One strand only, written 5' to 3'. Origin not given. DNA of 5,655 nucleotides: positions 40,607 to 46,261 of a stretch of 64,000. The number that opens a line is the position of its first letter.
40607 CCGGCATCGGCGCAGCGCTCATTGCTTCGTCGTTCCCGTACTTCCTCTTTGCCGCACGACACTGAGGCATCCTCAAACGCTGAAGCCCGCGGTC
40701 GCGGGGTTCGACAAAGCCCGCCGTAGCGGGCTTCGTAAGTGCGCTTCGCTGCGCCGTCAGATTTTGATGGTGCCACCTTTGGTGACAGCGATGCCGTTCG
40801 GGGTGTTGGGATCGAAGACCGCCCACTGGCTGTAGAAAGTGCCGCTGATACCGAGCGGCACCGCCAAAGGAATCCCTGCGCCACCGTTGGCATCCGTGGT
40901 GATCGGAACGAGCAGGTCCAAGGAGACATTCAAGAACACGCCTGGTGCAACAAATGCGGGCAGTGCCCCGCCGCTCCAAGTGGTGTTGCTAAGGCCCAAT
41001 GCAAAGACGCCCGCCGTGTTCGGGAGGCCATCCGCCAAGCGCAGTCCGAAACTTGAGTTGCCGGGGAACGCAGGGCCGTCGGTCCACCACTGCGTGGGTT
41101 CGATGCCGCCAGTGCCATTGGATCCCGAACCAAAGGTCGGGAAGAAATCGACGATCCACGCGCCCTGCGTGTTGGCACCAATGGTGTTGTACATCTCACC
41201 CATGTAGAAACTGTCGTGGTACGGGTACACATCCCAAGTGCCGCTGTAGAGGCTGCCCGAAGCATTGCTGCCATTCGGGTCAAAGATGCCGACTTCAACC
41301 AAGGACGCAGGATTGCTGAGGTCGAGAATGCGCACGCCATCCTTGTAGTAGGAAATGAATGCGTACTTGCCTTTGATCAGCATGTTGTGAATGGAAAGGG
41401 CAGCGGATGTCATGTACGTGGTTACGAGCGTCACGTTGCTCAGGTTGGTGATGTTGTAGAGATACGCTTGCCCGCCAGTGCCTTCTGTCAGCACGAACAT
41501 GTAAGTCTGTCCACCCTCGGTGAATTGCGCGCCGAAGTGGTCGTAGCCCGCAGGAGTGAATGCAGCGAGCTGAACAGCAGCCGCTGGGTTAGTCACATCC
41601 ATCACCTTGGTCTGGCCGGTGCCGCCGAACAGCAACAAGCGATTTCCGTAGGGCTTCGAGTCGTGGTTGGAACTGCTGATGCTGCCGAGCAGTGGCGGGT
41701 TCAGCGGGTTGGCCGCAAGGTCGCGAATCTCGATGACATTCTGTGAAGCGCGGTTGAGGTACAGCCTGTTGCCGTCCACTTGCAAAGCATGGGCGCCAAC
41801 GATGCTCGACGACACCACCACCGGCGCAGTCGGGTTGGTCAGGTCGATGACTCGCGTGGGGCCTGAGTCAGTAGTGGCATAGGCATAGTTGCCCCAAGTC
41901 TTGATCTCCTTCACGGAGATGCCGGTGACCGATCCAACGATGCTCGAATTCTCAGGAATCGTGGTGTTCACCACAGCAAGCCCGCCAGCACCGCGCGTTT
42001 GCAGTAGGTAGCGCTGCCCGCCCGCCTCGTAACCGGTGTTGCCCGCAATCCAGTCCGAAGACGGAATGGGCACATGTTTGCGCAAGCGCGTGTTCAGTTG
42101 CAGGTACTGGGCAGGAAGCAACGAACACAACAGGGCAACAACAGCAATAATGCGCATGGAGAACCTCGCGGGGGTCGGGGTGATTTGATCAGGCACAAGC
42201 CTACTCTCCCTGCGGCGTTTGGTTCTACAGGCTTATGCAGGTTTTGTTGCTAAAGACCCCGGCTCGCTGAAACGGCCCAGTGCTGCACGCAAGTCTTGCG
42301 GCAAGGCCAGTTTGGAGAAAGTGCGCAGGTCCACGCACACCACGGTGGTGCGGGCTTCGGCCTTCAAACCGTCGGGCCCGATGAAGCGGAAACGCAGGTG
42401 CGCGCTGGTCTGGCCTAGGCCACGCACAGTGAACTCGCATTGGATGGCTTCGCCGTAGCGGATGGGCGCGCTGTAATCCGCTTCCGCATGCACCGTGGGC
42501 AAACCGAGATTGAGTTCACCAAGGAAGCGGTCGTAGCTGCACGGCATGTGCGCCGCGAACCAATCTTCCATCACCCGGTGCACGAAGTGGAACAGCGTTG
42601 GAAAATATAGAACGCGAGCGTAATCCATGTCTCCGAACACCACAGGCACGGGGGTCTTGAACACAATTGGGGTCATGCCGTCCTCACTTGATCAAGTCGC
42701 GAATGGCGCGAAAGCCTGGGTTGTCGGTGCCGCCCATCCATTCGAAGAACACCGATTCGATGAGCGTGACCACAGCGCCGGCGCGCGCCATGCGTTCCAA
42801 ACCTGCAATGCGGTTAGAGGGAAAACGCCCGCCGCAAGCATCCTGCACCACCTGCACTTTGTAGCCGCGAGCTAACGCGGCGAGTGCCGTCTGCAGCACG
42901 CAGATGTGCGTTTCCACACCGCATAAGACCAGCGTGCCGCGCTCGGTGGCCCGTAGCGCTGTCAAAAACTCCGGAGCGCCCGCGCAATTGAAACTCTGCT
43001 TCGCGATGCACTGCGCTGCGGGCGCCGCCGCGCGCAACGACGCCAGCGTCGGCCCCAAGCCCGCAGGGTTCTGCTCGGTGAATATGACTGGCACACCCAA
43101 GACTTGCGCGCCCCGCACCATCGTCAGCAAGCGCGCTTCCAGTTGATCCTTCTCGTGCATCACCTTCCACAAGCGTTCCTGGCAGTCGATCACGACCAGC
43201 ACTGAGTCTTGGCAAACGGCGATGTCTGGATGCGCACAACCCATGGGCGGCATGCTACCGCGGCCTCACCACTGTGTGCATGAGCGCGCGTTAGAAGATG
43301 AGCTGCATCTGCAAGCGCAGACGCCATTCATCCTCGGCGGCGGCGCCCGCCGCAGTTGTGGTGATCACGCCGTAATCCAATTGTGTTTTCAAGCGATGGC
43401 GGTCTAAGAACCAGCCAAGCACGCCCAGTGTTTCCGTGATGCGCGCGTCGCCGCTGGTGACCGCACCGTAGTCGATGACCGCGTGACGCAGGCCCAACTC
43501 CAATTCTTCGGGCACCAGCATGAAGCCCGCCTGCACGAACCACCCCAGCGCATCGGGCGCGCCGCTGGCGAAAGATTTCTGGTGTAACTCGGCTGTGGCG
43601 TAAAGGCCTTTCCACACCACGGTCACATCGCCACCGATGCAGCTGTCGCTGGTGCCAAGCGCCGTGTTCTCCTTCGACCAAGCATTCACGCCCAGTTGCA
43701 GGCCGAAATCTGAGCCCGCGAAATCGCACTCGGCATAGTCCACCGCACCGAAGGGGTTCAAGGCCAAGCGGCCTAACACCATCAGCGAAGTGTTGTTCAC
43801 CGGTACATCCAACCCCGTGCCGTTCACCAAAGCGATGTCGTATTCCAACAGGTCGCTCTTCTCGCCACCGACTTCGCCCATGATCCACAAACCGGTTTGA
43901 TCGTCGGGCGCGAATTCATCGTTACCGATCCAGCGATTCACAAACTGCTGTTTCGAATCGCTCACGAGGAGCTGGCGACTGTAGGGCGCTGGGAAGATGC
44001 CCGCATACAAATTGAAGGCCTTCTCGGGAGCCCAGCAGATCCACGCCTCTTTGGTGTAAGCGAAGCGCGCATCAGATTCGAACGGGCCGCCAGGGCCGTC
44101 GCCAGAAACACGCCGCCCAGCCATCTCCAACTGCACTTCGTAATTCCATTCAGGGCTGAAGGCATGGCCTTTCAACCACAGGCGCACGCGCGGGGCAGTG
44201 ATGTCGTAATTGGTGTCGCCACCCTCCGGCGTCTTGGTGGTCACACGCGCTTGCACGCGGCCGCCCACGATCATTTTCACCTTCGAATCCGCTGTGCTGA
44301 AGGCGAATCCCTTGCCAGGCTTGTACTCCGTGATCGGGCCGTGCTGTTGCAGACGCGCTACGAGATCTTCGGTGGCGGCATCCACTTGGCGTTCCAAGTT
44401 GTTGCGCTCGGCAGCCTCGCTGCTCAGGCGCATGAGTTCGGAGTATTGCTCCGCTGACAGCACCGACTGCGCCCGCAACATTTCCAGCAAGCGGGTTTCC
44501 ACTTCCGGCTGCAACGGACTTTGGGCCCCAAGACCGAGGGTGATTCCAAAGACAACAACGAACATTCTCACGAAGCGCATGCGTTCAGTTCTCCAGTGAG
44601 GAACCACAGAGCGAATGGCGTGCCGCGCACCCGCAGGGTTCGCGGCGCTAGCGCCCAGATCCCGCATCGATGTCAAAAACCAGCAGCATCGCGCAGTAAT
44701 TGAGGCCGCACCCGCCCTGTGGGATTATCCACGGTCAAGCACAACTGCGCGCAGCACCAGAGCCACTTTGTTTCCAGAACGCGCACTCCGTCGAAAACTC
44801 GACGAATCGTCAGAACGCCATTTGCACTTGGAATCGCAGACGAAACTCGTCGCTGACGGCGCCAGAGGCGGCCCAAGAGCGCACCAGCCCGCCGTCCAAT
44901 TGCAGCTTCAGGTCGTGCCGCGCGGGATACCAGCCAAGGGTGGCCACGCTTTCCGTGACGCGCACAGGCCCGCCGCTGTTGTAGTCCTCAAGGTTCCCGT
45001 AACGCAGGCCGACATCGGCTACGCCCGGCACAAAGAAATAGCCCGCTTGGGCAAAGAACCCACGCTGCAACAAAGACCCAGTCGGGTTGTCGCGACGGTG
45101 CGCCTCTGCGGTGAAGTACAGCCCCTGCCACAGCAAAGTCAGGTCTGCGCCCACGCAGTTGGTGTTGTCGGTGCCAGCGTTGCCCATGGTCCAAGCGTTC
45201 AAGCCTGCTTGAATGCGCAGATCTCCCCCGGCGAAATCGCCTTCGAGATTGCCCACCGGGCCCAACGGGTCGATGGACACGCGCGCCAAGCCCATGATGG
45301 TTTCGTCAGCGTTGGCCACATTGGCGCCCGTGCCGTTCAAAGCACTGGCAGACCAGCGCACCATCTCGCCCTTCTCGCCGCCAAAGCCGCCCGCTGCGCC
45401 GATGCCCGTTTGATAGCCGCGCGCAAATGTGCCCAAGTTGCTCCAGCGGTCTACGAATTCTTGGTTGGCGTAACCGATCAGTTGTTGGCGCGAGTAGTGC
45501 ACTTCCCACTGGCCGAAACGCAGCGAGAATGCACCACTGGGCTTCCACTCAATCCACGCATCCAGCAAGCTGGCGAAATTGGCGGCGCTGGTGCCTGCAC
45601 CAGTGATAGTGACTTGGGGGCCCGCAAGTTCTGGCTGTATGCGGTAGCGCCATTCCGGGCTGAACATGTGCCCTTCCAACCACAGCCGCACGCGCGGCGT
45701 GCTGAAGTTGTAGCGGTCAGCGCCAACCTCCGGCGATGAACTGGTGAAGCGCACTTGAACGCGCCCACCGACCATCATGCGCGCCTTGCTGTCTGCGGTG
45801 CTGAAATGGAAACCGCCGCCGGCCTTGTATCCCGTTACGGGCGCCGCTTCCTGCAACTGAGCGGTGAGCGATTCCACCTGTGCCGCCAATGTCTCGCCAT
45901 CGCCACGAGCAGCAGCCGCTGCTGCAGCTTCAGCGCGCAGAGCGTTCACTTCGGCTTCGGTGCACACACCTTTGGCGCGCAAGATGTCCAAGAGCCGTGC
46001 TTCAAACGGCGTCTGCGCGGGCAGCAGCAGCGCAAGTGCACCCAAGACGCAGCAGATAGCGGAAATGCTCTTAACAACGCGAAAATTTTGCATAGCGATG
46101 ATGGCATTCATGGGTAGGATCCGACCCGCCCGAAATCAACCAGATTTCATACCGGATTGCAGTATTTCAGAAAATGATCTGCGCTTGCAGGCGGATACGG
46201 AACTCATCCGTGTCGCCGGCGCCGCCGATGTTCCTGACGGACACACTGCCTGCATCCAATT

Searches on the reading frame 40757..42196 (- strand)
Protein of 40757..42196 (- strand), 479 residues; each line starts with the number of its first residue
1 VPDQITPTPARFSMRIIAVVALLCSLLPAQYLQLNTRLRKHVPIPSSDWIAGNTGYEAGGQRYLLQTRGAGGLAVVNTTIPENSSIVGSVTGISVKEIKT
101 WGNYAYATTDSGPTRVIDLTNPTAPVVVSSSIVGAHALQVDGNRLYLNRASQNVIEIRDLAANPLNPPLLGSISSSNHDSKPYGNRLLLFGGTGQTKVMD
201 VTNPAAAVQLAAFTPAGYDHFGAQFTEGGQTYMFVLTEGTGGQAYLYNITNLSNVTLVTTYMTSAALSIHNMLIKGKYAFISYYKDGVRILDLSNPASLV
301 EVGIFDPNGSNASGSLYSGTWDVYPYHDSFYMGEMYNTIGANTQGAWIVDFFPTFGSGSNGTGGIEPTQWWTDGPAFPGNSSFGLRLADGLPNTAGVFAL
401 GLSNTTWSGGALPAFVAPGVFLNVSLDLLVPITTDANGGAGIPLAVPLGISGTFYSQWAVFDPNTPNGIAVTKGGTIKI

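Call 32: search_protein_families(library=pfam, proteins=[window:40757-42196:-], max_evalue=0.001)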
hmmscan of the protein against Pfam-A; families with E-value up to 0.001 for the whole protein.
window:40757-42196:- (479 aa): 1 family
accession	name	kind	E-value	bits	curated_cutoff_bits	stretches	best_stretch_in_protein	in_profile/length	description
PF08309.17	LVIVD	-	4.6e-10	39.1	20.2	1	273-306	8-41/42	LVIVD repeat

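Call 52: search_protein_families(library=ncbifam, proteins=[window:40757-42196:-], max_evalue=0.00001)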
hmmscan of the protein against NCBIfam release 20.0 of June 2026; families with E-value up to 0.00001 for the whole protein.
window:40757-42196:- (479 aa): 1 family
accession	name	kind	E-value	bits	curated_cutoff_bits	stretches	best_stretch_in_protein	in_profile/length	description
TIGR04312.1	choice_anch_B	subfamily_domain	1.8e-23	83.4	100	1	71-329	53-347/364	choice-of-anchor B family protein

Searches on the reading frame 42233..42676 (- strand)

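Call 32: search_protein_families(library=pfam, proteins=[window:42233-42676:-], max_evalue=0.001)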
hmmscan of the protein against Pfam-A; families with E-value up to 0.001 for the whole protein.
window:42233-42676:- (147 aa): 2 families
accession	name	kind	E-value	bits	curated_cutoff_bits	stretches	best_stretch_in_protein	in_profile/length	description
PF13279.12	4HBT_2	-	2.4e-15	57.5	25.5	1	12-133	1-122/122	Thioesterase-like superfamily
PF03061.28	4HBT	-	5.2e-05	23.9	20.6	1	22-103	3-75/79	Thioesterase superfamily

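Call 52: search_protein_families(library=ncbifam, proteins=[window:42233-42676:-], max_evalue=0.00001)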
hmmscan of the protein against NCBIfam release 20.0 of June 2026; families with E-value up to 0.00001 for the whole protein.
window:42233-42676:- (147 aa): 3 families
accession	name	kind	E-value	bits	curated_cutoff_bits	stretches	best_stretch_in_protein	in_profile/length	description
TIGR02799.1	thio_ybgC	equivalog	5.5e-09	36.4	141.35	1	6-131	1-125/126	tol-pal system-associated acyl-CoA thioesterase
TIGR00051.1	TIGR00051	subfamily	5.2e-07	30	68.7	1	10-126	2-117/117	YbgC/FadM family acyl-CoA thioesterase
NF008065.0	PRK10800.1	equivalog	2.1e-06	27.9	185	1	2-131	2-130/134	tol-pal system-associated acyl-CoA thioesterase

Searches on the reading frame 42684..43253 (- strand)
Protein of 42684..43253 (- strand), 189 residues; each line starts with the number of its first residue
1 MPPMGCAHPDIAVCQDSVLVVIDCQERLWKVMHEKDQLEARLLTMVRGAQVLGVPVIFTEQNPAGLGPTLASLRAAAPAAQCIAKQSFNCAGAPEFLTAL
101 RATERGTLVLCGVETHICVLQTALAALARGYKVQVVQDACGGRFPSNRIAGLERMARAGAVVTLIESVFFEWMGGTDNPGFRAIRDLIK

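Call 32: search_protein_families(library=pfam, proteins=[window:42684-43253:-], max_evalue=0.001)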
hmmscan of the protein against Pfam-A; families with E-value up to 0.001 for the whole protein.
window:42684-43253:- (189 aa): 1 family
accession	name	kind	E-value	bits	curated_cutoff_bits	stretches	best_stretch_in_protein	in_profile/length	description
PF00857.26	Isochorismatase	-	2.3e-33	116.2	27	1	17-166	1-174/175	Isochorismatase domain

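Call 52: search_protein_families(library=ncbifam, proteins=[window:42684-43253:-], max_evalue=0.00001)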
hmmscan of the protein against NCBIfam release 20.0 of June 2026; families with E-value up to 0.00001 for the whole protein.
window:42684-43253:- (189 aa): 3 families
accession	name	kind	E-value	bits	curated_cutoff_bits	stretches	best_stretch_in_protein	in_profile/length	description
NF041461.1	C_hydro_YcaC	equivalog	4e-19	68.9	310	1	15-162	8-159/201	isochorismate family cysteine hydrolase YcaC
NF008623.0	PRK11609.1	equivalog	7.9e-08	32.4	174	1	99-166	137-206/213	bifunctional nicotinamidase/pyrazinamidase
NF050097.1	BiurAmidohydBiuH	equivalog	1.1e-06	28.2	370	1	86-162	132-208/221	biuret amidohydrolase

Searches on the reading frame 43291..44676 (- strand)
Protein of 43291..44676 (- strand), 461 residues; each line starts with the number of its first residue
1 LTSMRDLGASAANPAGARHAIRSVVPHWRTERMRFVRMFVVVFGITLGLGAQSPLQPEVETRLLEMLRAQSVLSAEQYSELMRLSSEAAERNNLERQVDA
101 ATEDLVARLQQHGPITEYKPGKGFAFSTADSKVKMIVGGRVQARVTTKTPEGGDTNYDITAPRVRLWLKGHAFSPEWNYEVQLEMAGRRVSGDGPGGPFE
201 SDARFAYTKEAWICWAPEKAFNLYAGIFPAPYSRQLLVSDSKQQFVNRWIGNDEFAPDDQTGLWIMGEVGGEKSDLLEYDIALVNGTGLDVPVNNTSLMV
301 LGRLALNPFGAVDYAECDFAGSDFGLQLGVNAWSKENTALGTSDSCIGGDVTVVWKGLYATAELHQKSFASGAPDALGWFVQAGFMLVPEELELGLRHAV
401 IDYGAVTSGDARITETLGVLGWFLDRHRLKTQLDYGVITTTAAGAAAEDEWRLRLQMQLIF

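Call 8: search_protein_families(library=pfam, proteins=[window:43291-44676:-], max_evalue=0.001)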
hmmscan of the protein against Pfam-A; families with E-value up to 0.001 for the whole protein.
window:43291-44676:- (461 aa): 1 family
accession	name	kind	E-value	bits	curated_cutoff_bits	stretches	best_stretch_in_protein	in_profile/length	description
PF07396.17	Porin_O_P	-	3.5e-07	30.3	20.9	1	138-249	4-109/370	Phosphate-selective porin O and P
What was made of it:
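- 43291..47468 (-): Three tandem Porin_O_P genes (46167-47468, 44810-46111, 43291-44676), the conserved divergent neighbours of the fusion. Call 8.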

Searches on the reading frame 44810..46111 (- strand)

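Call 8: search_protein_families(library=pfam, proteins=[window:44810-46111:-], max_evalue=0.001)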
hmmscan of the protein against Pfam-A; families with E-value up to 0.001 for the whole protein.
window:44810-46111:- (433 aa): 1 family
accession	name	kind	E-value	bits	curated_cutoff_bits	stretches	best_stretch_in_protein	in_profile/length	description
PF07396.17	Porin_O_P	-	5.3e-12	46.1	20.9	1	114-269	3-154/370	Phosphate-selective porin O and P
